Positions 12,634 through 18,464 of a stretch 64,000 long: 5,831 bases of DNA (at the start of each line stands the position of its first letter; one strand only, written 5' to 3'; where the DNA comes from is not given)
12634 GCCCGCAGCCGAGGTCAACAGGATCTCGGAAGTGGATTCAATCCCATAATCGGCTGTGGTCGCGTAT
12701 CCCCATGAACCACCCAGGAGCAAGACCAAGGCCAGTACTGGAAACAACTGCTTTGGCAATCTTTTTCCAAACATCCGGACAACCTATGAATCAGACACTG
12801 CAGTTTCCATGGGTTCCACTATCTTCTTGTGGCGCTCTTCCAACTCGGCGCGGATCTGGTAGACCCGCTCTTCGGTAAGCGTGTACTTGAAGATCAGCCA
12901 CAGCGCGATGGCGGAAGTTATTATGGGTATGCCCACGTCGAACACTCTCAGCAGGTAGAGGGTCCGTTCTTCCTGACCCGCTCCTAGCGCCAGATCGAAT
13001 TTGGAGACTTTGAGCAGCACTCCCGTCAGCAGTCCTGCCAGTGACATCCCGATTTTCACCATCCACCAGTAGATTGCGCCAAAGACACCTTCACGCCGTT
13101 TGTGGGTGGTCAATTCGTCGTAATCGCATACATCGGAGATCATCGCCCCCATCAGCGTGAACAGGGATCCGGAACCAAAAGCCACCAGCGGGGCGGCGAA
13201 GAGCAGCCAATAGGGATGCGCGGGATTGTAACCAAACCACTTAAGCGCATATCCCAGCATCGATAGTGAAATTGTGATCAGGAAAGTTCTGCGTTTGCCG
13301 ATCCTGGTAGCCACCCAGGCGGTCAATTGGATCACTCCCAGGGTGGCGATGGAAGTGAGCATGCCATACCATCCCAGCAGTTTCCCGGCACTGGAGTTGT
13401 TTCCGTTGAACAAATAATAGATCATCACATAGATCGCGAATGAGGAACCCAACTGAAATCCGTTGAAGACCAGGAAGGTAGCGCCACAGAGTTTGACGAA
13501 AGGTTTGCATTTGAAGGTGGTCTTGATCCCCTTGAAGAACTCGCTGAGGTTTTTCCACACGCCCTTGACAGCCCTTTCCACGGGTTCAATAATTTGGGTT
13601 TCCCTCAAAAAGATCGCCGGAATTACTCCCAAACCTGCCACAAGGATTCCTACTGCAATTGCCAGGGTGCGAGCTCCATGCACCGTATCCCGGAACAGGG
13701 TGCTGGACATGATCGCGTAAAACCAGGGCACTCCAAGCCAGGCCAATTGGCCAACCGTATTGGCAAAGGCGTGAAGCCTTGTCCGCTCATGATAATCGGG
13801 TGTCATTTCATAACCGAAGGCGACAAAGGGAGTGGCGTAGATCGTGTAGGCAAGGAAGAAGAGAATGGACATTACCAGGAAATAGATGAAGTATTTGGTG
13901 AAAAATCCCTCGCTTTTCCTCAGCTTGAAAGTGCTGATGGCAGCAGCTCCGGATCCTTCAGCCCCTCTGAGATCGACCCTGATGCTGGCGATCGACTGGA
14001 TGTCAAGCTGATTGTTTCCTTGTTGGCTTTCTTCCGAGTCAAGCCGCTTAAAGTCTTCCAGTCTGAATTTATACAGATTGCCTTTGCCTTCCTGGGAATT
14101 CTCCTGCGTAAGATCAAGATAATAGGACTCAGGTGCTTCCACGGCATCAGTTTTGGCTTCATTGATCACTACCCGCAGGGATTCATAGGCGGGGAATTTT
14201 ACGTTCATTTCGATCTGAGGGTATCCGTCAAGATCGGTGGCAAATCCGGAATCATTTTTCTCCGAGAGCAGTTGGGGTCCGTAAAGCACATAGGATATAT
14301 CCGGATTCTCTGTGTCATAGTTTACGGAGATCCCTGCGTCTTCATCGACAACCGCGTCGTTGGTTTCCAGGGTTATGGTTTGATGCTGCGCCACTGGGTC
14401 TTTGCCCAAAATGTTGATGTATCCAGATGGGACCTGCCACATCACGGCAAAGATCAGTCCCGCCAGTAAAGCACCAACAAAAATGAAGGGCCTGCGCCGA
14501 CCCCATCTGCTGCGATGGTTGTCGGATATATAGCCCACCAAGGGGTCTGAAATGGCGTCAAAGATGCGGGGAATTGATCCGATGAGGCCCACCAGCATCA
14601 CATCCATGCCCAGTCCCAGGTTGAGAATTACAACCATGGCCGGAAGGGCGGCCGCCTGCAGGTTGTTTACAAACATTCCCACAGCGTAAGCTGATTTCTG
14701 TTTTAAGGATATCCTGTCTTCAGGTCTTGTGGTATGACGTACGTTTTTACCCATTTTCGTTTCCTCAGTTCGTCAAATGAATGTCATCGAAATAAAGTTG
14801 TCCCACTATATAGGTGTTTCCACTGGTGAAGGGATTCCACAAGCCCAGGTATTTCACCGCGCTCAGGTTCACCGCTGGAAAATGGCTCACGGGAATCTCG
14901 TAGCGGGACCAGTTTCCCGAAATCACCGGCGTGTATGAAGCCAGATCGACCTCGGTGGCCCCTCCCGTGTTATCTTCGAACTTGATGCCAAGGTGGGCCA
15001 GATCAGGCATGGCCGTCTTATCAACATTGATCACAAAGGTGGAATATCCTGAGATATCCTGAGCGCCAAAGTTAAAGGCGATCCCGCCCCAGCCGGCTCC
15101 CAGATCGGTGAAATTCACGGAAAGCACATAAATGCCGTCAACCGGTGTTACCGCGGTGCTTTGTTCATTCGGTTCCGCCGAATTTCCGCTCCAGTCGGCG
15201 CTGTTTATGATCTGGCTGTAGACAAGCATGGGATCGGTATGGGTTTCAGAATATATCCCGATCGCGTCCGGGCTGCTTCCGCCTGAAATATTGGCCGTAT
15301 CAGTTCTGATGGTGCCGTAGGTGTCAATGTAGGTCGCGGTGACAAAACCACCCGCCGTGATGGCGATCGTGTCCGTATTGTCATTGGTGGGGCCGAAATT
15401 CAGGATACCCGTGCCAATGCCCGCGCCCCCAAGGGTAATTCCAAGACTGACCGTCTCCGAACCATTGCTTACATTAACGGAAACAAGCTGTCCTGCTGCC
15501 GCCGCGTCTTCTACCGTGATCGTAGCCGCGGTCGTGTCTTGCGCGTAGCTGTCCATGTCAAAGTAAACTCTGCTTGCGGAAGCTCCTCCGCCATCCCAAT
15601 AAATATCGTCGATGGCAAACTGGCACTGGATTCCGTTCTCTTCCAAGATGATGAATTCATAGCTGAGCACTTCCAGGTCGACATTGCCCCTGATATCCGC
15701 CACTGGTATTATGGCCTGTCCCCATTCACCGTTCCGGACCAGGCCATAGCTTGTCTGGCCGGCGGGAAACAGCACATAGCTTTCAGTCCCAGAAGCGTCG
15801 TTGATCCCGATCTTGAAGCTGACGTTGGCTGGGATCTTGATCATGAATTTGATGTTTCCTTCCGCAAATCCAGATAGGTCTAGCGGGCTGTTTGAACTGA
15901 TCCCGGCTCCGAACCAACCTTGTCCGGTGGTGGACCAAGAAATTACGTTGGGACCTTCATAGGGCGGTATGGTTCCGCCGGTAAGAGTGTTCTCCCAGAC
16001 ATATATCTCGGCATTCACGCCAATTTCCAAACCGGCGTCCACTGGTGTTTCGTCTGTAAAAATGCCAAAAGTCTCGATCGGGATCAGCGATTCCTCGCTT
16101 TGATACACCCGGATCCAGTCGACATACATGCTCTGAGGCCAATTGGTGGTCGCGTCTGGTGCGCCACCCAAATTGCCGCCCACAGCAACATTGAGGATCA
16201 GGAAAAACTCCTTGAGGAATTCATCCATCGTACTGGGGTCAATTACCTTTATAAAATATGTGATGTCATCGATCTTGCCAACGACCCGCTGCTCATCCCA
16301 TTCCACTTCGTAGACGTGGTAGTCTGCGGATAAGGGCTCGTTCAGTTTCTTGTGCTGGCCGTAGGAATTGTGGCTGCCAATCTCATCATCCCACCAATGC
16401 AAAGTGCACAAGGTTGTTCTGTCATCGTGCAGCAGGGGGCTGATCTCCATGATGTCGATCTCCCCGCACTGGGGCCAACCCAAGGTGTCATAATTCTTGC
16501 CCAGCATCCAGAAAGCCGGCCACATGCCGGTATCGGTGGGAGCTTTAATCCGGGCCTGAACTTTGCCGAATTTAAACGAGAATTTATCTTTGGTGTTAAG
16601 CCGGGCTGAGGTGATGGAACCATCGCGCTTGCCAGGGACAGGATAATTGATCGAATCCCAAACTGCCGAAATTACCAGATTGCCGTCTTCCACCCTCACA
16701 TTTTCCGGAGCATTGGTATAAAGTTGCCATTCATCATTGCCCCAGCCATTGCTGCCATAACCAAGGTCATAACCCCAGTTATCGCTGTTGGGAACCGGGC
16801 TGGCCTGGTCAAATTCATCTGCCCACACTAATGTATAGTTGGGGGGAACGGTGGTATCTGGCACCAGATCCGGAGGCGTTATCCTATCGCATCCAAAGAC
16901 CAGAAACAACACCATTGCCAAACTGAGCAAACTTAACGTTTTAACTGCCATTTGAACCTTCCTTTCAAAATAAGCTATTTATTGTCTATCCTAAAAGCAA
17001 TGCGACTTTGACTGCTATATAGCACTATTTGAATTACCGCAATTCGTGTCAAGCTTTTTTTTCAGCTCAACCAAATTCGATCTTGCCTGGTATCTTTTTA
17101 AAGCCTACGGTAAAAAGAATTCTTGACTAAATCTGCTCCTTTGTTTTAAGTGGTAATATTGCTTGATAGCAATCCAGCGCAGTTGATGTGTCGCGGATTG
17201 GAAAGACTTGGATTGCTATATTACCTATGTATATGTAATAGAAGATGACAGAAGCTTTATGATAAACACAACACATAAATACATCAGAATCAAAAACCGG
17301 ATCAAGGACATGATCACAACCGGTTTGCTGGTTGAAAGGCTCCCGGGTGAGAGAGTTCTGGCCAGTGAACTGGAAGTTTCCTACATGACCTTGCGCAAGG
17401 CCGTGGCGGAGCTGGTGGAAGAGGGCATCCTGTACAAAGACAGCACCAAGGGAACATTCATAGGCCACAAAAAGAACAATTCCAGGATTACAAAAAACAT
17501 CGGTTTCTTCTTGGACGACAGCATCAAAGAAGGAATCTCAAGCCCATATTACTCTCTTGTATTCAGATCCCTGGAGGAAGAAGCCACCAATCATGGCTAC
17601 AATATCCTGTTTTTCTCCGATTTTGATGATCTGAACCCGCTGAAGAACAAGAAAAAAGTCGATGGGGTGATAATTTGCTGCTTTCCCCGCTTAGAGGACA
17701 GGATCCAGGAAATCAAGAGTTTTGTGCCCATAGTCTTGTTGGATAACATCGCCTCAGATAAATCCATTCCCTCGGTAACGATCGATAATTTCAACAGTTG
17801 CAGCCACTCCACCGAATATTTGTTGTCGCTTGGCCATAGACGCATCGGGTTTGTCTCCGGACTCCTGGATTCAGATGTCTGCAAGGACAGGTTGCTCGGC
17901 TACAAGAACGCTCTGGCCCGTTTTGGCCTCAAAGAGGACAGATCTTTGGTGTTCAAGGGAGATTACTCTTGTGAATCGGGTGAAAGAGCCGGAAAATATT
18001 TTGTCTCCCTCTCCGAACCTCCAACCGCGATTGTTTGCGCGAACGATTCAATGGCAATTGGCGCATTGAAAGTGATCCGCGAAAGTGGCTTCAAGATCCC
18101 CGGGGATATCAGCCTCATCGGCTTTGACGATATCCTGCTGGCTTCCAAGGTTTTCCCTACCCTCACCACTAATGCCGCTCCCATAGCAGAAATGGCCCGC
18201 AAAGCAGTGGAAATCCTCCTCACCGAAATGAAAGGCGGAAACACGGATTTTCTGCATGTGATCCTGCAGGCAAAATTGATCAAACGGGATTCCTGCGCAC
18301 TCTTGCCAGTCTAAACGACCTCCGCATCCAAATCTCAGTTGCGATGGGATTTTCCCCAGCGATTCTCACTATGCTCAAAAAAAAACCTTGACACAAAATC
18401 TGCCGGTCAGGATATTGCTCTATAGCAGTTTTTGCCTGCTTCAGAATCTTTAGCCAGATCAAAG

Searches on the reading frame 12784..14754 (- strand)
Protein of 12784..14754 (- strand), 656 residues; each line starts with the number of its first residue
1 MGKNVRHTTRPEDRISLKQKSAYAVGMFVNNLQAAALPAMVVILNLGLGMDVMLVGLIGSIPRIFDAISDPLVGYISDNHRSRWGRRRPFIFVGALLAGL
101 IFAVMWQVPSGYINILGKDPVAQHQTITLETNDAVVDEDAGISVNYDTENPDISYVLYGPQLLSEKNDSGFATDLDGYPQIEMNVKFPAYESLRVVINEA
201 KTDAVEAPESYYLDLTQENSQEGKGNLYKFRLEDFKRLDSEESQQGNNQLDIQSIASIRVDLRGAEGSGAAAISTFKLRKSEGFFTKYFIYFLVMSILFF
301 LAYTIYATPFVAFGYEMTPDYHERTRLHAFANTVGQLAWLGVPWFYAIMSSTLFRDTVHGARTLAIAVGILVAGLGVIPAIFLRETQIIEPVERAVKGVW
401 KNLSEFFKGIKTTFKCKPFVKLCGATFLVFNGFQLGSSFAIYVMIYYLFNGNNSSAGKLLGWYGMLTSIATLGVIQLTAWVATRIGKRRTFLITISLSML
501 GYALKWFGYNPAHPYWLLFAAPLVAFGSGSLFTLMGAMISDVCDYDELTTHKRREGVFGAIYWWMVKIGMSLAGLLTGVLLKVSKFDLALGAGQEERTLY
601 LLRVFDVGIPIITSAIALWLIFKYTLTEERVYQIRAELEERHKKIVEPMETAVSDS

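Call 58: search_protein_families(library=pfam, proteins=[window:12784-14754:-])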
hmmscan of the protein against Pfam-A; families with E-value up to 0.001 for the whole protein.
window:12784-14754:- (656 aa): 3 families
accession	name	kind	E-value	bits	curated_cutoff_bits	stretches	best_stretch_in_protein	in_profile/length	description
PF13347.12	MFS_2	-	1.3e-58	199.1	27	2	286-628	94-427/427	MFS/sugar transport protein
PF07690.21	MFS_1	-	4.5e-18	65.7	33.4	3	285-573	81-346/347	Major Facilitator Superfamily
PF03209.21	PUCC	-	0.00023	20.7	21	1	48-106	10-67/401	PUCC protein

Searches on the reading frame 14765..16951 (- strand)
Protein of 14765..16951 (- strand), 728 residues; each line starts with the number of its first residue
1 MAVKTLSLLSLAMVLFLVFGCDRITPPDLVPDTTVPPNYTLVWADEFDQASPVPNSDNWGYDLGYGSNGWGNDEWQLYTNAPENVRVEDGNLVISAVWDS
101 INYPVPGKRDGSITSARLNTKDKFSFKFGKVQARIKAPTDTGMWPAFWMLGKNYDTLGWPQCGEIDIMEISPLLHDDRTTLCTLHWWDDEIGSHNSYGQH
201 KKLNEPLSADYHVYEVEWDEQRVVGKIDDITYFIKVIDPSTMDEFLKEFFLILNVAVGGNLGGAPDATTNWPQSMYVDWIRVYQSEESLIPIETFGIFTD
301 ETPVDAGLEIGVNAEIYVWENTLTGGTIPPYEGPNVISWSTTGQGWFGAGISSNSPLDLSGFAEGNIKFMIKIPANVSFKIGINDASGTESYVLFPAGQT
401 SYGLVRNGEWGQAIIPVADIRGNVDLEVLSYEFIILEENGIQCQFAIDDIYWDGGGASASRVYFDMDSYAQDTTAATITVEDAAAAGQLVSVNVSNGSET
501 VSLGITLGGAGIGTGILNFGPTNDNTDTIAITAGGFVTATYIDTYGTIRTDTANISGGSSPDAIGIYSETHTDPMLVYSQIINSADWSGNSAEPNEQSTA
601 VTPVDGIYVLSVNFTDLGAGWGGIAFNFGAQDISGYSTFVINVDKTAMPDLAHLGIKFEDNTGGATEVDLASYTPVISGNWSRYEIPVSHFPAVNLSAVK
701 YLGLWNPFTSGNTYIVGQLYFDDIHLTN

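Call 58: search_protein_families(library=pfam, proteins=[window:14765-16951:-])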
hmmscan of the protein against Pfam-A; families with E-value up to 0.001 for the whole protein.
window:14765-16951:- (728 aa): 2 families
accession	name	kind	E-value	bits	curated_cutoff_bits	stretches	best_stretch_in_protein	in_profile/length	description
PF00722.28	Glyco_hydro_16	-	6.8e-16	58.7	22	1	83-262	12-159/175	Glycosyl hydrolases family 16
PF03935.22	SKN1_KRE6_Sbg1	-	5.9e-08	32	30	0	250-288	416-454/501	Beta-glucan synthesis-associated protein SKN1/KRE6/Sbg1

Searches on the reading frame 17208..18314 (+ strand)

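Call 58: search_protein_families(library=pfam, proteins=[window:17208-18314:+])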
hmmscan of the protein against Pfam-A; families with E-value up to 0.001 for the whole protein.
window:17208-18314:+ (368 aa): 4 families
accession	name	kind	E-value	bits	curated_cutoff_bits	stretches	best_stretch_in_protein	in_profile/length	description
PF13377.12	Peripla_BP_3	-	1.1e-33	117.1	26.5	1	203-363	2-167/167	Periplasmic binding protein-like domain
PF00532.27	Peripla_BP_1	-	2.1e-26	93.5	22.2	1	99-339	5-259/281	Periplasmic binding proteins and sugar binding domain of LacI family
PF00392.27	GntR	-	7.5e-11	42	27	1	25-85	2-64/64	Bacterial regulatory proteins, gntR family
PF13407.12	Peripla_BP_4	-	1.2e-06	28.7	35.1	1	160-308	67-218/258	Periplasmic binding protein domain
